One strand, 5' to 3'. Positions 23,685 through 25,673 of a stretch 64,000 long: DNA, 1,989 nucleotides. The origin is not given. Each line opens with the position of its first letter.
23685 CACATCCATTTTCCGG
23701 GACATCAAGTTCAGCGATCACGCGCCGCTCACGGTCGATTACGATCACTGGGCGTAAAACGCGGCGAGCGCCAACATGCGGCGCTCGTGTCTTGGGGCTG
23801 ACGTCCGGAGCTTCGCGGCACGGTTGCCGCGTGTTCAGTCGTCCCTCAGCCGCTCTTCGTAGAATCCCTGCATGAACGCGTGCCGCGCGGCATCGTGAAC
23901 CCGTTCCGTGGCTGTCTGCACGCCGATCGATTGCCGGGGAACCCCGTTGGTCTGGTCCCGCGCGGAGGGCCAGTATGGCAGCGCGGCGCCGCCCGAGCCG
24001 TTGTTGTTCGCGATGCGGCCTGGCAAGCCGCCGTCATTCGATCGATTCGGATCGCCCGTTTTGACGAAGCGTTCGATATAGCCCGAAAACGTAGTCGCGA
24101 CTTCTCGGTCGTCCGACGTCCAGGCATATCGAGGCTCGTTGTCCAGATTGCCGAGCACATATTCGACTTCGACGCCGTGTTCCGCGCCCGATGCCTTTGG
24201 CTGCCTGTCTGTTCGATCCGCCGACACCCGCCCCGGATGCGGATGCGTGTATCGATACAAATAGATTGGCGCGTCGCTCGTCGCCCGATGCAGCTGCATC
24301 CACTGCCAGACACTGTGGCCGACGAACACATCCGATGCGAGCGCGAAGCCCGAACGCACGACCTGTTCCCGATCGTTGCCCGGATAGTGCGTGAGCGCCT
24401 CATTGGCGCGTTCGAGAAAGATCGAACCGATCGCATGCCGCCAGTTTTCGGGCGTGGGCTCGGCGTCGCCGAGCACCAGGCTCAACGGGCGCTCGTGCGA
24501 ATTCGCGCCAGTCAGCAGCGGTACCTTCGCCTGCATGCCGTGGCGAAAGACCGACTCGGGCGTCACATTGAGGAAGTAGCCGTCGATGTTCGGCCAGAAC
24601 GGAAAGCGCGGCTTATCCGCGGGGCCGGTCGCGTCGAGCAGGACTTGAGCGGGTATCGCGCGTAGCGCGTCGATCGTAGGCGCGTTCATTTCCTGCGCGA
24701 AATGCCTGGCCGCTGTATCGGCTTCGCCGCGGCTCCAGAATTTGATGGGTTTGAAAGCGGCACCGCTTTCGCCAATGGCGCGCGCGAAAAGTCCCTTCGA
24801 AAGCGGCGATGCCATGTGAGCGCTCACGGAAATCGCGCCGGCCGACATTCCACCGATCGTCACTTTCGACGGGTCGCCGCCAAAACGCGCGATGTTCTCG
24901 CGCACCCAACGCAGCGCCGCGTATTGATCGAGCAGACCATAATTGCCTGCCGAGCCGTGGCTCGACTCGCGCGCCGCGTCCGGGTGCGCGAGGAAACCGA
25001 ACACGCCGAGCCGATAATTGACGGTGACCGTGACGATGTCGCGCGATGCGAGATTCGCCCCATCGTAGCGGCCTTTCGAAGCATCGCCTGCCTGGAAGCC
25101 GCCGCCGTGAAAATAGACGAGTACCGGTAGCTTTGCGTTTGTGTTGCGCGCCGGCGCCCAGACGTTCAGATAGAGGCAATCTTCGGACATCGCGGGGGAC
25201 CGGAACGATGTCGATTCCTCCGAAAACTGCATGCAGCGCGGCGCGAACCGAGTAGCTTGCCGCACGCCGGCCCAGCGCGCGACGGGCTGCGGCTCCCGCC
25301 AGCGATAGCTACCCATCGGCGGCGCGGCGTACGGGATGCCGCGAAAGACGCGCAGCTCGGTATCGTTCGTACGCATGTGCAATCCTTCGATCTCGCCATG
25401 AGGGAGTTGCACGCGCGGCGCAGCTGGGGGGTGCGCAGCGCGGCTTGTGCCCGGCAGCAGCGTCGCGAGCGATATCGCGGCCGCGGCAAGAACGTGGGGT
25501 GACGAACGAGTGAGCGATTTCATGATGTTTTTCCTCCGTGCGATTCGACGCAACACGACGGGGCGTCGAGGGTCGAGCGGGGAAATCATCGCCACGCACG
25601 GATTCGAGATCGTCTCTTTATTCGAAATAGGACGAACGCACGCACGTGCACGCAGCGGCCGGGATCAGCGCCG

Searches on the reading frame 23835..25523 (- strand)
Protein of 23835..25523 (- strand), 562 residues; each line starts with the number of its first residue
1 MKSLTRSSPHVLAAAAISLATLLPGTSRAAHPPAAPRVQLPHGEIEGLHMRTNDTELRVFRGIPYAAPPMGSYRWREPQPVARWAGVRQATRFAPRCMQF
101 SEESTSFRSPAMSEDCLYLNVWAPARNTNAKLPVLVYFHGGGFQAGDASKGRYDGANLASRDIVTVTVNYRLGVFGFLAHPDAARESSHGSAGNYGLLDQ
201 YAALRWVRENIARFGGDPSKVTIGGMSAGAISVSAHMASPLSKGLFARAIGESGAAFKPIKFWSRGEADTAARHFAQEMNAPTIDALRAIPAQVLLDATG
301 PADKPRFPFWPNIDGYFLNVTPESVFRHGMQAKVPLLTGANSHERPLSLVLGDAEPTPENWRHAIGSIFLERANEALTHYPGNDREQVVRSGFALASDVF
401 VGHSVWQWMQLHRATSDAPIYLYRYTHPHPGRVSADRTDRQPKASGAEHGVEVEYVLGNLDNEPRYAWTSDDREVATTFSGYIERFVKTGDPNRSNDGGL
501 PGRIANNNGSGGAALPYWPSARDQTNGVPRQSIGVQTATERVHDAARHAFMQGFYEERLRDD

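Call 7: search_protein_families(library=pfam, proteins=[window:23835-25523:-])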
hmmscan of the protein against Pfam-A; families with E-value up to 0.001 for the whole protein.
window:23835-25523:- (562 aa): 3 families
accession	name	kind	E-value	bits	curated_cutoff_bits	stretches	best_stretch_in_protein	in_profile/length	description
PF00135.34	COesterase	-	1.3e-118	397.6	27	1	35-522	2-487/515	Carboxylesterase family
PF07859.19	Abhydrolase_3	-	5.8e-10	39.7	25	1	199-237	51-88/210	alpha/beta hydrolase fold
PF20434.5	BD-FAE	-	7.1e-10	39.2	26.8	1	120-230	2-100/215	BD-FAE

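Call 8: search_protein_families(library=ncbifam, proteins=[window:23835-25523:-])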
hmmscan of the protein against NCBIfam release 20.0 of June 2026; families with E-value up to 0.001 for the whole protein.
window:23835-25523:- (562 aa): 4 families
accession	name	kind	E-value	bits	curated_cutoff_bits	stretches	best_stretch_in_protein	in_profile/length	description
NF058653.1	LipP1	equivalog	1.3e-13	50.5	350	1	119-230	60-155/300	LipP1 family hormone-sensitive lipase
NF052354.1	EstLipQMycob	equivalog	1.7e-07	30.2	700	1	120-232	152-251/418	esterase LipQ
NF033149.0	CHL_hydrolase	equivalog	0.00041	19.4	500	0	128-231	71-160/310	chloramphenicol hydrolase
NF050058.1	e_dPHAscl_type1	hypoth_equivalog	0.00052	19.6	150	0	207-238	92-122/276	extracellular catalytic domain type 1 short-chain-length polyhydroxyalkanoate depolymerase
